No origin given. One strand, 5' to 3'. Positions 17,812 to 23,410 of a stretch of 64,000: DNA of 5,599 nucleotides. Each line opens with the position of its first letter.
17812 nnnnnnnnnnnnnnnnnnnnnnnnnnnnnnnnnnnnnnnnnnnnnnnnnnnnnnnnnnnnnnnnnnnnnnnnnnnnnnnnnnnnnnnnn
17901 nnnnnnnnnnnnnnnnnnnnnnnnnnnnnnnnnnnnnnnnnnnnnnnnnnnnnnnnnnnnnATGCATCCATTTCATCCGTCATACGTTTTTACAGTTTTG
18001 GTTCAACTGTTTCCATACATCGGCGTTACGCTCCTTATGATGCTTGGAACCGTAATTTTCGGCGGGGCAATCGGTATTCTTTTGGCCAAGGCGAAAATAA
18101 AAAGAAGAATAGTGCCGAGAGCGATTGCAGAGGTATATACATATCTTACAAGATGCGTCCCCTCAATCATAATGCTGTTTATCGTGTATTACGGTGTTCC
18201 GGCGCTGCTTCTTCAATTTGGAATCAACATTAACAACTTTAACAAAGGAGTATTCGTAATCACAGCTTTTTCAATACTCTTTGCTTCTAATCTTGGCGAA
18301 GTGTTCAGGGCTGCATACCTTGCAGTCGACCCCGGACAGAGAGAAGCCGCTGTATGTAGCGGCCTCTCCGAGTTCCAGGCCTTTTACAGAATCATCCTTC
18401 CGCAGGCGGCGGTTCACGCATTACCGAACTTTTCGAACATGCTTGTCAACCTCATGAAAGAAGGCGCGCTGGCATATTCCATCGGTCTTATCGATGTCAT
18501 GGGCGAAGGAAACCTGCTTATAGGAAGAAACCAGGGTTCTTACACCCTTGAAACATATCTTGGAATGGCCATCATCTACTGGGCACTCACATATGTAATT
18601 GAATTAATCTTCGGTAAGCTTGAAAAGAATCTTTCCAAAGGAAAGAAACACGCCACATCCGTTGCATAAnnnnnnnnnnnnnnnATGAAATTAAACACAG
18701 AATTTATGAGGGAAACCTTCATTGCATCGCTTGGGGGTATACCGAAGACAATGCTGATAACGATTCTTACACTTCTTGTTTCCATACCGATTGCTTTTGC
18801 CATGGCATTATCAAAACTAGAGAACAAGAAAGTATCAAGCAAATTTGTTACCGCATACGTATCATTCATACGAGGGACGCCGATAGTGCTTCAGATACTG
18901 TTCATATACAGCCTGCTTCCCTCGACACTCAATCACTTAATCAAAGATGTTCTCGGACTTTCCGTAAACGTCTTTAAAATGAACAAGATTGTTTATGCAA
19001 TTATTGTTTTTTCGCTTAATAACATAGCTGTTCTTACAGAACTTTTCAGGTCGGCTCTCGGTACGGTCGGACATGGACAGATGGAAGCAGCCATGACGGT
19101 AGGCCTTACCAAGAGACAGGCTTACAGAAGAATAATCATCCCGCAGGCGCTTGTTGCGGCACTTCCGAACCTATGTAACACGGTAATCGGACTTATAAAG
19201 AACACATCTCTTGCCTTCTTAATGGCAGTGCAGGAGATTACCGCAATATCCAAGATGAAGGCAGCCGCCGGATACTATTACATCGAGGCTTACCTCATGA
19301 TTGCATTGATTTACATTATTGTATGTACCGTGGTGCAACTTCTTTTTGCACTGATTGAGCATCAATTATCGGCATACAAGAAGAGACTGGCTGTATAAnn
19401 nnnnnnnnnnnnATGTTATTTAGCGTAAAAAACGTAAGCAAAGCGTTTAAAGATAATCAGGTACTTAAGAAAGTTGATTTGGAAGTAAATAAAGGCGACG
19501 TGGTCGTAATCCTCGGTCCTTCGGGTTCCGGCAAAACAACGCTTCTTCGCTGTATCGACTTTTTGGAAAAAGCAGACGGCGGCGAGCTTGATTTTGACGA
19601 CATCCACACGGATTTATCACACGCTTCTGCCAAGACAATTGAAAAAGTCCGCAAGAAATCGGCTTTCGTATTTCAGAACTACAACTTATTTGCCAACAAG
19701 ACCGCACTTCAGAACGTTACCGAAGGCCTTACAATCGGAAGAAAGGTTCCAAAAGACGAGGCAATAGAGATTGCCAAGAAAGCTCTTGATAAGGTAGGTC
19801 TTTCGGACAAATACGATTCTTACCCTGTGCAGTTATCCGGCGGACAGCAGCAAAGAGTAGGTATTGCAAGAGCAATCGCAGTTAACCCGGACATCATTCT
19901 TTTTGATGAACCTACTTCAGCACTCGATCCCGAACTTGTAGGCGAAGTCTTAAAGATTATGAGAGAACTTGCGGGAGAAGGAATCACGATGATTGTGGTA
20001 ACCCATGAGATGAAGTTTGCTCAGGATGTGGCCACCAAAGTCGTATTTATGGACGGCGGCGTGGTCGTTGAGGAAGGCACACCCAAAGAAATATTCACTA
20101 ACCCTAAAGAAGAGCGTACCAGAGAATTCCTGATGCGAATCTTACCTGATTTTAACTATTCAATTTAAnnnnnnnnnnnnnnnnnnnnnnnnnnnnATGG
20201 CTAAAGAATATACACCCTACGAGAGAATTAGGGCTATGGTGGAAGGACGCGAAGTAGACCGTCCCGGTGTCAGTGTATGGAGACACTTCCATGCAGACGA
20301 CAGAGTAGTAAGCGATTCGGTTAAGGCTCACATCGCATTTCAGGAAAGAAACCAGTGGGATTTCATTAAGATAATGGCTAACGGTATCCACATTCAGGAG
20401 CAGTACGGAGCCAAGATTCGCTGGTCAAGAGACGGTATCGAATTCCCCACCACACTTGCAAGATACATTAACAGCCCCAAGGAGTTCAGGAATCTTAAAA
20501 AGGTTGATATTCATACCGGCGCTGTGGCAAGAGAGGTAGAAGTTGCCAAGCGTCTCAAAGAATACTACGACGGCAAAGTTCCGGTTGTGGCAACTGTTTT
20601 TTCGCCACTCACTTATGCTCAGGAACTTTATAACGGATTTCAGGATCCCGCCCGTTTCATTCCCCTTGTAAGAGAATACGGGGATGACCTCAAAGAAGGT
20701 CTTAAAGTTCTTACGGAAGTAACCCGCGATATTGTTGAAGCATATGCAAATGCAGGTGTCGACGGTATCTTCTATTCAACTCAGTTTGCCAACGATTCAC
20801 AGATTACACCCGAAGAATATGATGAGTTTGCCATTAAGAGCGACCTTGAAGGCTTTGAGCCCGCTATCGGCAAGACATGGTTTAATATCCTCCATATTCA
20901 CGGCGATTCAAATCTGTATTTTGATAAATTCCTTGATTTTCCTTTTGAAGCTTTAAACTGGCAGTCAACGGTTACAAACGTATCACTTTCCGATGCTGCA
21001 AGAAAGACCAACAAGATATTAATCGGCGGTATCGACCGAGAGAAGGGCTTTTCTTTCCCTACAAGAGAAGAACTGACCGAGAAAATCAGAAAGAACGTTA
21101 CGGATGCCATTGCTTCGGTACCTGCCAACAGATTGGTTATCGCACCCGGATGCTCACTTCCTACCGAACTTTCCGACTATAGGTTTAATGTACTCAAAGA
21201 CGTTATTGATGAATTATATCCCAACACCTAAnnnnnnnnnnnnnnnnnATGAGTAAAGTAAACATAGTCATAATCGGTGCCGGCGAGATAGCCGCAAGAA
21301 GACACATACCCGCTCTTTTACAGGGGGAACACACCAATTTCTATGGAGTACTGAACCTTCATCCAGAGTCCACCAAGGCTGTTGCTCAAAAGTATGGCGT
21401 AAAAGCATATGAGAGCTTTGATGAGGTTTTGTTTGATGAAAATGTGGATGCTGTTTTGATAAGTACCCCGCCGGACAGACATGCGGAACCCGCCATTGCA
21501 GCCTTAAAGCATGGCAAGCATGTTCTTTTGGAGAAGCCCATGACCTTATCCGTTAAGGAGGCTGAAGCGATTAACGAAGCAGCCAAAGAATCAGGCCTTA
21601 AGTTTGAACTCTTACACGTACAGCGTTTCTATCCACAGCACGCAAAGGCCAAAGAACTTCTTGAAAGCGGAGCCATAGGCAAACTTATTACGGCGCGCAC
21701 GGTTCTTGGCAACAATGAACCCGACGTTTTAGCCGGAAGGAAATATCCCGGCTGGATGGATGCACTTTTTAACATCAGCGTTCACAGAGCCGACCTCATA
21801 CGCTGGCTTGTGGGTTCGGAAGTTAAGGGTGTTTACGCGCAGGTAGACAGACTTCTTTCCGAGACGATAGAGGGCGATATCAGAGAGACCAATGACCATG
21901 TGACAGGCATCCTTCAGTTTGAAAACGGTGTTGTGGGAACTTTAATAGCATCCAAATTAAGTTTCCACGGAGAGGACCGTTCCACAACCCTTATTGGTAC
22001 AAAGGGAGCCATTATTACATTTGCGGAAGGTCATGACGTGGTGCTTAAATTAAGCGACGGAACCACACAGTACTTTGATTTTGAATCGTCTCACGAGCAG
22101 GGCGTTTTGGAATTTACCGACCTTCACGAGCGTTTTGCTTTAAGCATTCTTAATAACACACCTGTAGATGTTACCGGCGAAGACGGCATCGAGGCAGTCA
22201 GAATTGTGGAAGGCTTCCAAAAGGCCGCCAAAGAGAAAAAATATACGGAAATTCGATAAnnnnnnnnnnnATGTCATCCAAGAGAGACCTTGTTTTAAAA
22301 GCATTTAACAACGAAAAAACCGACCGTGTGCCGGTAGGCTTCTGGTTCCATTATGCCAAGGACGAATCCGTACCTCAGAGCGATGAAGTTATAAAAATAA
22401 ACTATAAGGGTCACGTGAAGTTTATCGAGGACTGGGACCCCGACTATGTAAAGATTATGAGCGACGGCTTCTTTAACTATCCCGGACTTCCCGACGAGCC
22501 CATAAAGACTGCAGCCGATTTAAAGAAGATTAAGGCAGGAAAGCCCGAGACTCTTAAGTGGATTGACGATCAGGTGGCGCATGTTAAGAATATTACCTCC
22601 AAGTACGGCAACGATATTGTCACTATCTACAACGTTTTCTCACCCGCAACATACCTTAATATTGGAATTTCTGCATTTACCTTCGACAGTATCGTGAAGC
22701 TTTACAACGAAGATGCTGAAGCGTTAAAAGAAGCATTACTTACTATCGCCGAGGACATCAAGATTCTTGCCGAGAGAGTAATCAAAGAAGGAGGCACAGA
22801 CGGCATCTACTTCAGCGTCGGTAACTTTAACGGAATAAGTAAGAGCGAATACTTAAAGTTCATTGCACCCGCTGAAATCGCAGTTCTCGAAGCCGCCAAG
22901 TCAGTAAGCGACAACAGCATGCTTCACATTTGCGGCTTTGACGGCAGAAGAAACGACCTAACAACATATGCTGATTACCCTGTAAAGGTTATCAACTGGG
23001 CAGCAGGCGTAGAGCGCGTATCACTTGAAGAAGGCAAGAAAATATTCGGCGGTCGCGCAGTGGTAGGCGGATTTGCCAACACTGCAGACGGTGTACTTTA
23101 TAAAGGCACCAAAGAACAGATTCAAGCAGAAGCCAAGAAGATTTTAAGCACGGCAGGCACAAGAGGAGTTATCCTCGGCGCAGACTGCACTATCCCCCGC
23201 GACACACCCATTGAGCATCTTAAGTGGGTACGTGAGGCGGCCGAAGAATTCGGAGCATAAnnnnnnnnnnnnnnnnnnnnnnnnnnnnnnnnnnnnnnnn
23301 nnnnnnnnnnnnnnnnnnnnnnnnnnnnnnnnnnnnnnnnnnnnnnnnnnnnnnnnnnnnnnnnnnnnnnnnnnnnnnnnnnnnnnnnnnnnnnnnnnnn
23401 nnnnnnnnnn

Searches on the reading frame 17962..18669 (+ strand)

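Call 4: search_protein_families(library=pfam, proteins=[window:17962-18669:+])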
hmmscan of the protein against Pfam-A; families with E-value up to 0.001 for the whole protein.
window:17962-18669:+ (235 aa): 1 family
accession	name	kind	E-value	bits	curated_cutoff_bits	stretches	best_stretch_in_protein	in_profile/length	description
PF00528.27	BPD_transp_1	-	2.8e-18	66.7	26.4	1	35-225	2-183/184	Binding-protein-dependent transport system inner membrane component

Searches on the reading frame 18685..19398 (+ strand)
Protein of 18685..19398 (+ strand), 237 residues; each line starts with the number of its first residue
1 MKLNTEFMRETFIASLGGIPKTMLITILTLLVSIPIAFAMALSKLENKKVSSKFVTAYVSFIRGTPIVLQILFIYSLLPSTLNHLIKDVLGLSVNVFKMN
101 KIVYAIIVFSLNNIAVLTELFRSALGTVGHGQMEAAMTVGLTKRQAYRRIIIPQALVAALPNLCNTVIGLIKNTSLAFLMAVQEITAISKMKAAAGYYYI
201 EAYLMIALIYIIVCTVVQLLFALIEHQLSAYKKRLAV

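Call 4: search_protein_families(library=pfam, proteins=[window:18685-19398:+])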
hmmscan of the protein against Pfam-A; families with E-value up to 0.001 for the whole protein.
window:18685-19398:+ (237 aa): 1 family
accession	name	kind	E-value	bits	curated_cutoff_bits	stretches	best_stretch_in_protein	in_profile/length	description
PF00528.27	BPD_transp_1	-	2.8e-17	63.5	26.4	1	34-227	2-181/184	Binding-protein-dependent transport system inner membrane component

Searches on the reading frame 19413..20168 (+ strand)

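Call 4: search_protein_families(library=pfam, proteins=[window:19413-20168:+])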
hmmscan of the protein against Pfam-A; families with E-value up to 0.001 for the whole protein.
window:19413-20168:+ (251 aa): 13 families
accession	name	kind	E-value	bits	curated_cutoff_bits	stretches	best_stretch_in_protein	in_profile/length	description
PF00005.33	ABC_tran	-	1.6e-33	116.6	25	1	18-169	1-137/137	ABC transporter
PF13304.12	AAA_21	-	1.2e-14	55.5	27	2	31-68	2-42/304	AAA domain, putative AbiEii toxin, Type IV TA system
PF02463.25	SMC_N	-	1.6e-09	38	40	1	19-207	16-206/220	RecF/RecN/SMC N terminal domain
PF13476.12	AAA_23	-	1.7e-05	26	27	1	20-61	12-52/201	AAA domain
PF25199.1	nSTAND_NTPase5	-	3.1e-05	24.3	34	1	17-94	28-109/145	Novel STAND NTPase 5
PF13166.12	AAA_13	-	0.00016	21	36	0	32-112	20-91/713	AAA domain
PF09818.15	ABC_ATPase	-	0.0002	21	23.2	0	23-49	75-100/283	P-loop domain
PF01637.24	ATPase_2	-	0.00028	21.2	33.2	1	23-121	15-91/225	ATPase domain predominantly from Archaea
PF13175.12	AAA_15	-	0.00032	20.8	32.1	0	21-74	19-55/374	AAA ATPase domain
PF13191.12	AAA_16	-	0.00055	20.9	32.6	1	26-54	20-51/167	AAA ATPase domain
PF13555.12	AAA_29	-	0.00055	20.1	27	0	20-45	14-39/61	P-loop containing region of AAA domain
PF24389.1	ORC-CDC6-like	-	0.00092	18.5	27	0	18-50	26-54/571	ORC-CDC6-like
PF20720.3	nSTAND3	-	0.00097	19.3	27.2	0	17-48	6-37/155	Novel STAND NTPase 3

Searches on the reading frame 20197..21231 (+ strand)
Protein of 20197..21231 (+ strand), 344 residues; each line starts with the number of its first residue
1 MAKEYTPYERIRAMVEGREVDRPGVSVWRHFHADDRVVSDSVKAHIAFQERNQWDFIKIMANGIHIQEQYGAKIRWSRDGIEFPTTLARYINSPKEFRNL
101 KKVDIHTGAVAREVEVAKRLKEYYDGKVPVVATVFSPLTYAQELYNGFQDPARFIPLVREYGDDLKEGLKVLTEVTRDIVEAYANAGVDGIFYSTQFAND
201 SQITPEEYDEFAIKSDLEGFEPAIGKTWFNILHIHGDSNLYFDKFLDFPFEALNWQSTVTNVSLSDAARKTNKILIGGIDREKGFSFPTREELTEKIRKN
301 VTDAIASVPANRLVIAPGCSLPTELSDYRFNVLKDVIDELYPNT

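Call 4: search_protein_families(library=pfam, proteins=[window:20197-21231:+])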
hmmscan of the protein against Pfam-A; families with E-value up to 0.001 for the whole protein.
window:20197-21231:+ (344 aa): 1 family
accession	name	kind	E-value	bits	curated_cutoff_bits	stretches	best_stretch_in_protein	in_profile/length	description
PF01208.23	URO-D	-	1.4e-23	83.9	23.9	1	42-333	53-339/346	Uroporphyrinogen decarboxylase (URO-D)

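Call 10: search_protein_families(library=ncbifam, proteins=[window:20197-21231:+], max_evalue=0.01)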
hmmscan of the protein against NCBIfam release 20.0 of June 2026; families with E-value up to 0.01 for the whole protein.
window:20197-21231:+ (344 aa): 4 families
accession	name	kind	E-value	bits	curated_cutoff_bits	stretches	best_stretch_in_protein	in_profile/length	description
NF004889.0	PRK06252.1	subfamily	1.5e-19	70.2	244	1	68-322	80-318/340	methylcobalamin:coenzyme M methyltransferase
NF040654.1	MtaA_Meth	equivalog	6.5e-17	61.5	400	1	107-321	116-316/337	methylcobamide:CoM methyltransferase MtaA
TIGR01463.1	mtaA_cmuA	subfamily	1.1e-11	44.6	235.4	1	68-322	79-320/340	MtaA/CmuA family methyltransferase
NF041608.1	methylcob_mtaseMtbA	equivalog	4.5e-11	42.4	600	1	54-321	66-318/339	methylcobamide:CoM methyltransferase MtbA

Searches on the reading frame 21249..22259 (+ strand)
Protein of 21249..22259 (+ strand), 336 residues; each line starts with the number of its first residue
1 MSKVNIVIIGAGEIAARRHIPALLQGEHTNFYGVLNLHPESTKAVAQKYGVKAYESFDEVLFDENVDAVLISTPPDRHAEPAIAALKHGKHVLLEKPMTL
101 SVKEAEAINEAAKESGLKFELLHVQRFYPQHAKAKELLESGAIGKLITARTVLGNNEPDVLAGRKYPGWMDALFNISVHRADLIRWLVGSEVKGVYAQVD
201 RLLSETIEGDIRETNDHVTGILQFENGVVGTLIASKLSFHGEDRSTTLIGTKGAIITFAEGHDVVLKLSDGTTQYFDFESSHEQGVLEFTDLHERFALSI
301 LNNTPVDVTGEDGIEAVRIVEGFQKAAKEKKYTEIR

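Call 4: search_protein_families(library=pfam, proteins=[window:21249-22259:+])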
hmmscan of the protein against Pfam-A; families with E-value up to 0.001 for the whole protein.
window:21249-22259:+ (336 aa): 3 families
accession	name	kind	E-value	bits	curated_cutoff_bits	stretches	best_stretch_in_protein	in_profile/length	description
PF01408.29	GFO_IDH_MocA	-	3.2e-31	108.9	24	1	4-119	1-116/120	Oxidoreductase family, NAD-binding Rossmann fold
PF22725.1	GFO_IDH_MocA_C3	-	9e-23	81.1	27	1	132-255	2-123/124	GFO/IDH/MocA C-terminal domain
PF02894.22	GFO_IDH_MocA_C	-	9.9e-20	71.7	22.9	1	135-334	1-217/218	Oxidoreductase family, C-terminal alpha/beta domain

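Call 10: search_protein_families(library=ncbifam, proteins=[window:21249-22259:+], max_evalue=0.01)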
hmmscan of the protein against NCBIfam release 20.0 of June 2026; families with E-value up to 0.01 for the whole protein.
window:21249-22259:+ (336 aa): 10 families
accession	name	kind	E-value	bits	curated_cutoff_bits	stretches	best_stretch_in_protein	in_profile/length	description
TIGR04380.1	myo_inos_iolG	equivalog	1.2e-51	175.5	355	1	3-331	1-327/330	inositol 2-dehydrogenase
NF040723.1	UDP-GlcNAcDh_Arch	equivalog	1.2e-36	126.8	450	1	5-320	2-294/302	UDP-N-acetylglucosamine 3-dehydrogenase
NF052479.1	LevoglcsnDh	equivalog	5.8e-25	87.8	650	1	33-257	40-289/386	levoglucosan dehydrogenase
NF041392.1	XylDh_Gfo6_Halo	equivalog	3.6e-24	85.2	350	1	3-333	16-348/350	D-xylose 1-dehydrogenase Gfo6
NF007574.0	PRK10206.1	equivalog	2.1e-19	69.8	352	1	4-192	3-191/345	oxidoreductase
NF052679.1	InsChiInosDhIolG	equivalog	8.1e-17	61.3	540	1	4-267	3-259/343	bifunctional inositol 2-dehydrogenase/D-chiro-inositol 1-dehydrogenase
NF008607.0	PRK11579.1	subfamily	9.3e-16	57.7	330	1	3-148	4-147/346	oxidoreductase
NF058561.1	BT_2158_fam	equivalog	2.9e-12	45.9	750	1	3-146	35-177/487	glycoside 3-dehydrogenase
NF058563.1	BT_2159_fam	equivalog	6e-12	45.2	650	1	5-206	2-201/350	disaccharide 3-dehydrogenase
TIGR01761.1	thiaz-red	subfamily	1.2e-06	28.3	188.8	1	20-139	18-136/350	thiazolinyl imide reductase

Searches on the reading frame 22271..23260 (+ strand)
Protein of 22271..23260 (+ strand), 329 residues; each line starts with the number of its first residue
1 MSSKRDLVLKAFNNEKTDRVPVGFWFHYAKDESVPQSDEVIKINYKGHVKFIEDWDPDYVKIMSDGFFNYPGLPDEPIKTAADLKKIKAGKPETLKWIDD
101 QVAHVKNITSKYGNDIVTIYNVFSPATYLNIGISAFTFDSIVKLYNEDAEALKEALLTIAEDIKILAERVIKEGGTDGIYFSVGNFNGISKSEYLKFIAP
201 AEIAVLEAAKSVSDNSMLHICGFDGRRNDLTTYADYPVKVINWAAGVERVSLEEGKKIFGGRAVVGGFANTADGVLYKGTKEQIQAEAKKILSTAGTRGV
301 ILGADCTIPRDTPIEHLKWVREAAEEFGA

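Call 4: search_protein_families(library=pfam, proteins=[window:22271-23260:+])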
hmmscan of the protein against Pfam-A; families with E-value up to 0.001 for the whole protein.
window:22271-23260:+ (329 aa): 1 family
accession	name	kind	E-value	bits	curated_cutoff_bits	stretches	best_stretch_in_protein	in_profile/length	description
PF01208.23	URO-D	-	8.8e-24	84.6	23.9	1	74-326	96-345/346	Uroporphyrinogen decarboxylase (URO-D)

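Call 10: search_protein_families(library=ncbifam, proteins=[window:22271-23260:+], max_evalue=0.01)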
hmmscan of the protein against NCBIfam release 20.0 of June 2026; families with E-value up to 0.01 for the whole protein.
window:22271-23260:+ (329 aa): 4 families
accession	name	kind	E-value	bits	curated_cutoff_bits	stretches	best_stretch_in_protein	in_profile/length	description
TIGR01463.1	mtaA_cmuA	subfamily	4.2e-15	55.8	235.4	1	98-326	120-337/340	MtaA/CmuA family methyltransferase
NF004889.0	PRK06252.1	subfamily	2.8e-12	46.3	244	1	71-327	95-336/340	methylcobalamin:coenzyme M methyltransferase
NF040654.1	MtaA_Meth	equivalog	1.3e-10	40.7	400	1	98-327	119-335/337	methylcobamide:CoM methyltransferase MtaA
NF041608.1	methylcob_mtaseMtbA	equivalog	4e-10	39.3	600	1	75-326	99-336/339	methylcobamide:CoM methyltransferase MtbA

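Call 67: search_solved_structures(query=window:22271-23260:+, max_evalue=0.001)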
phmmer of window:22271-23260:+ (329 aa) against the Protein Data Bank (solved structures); distinct sequences matched with E-value up to 0.001: 1.
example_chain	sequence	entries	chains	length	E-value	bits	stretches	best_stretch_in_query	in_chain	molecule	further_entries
4ay7_A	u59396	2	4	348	1.8e-07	33.9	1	104-328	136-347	METHYLCOBALAMIN: COENZYME M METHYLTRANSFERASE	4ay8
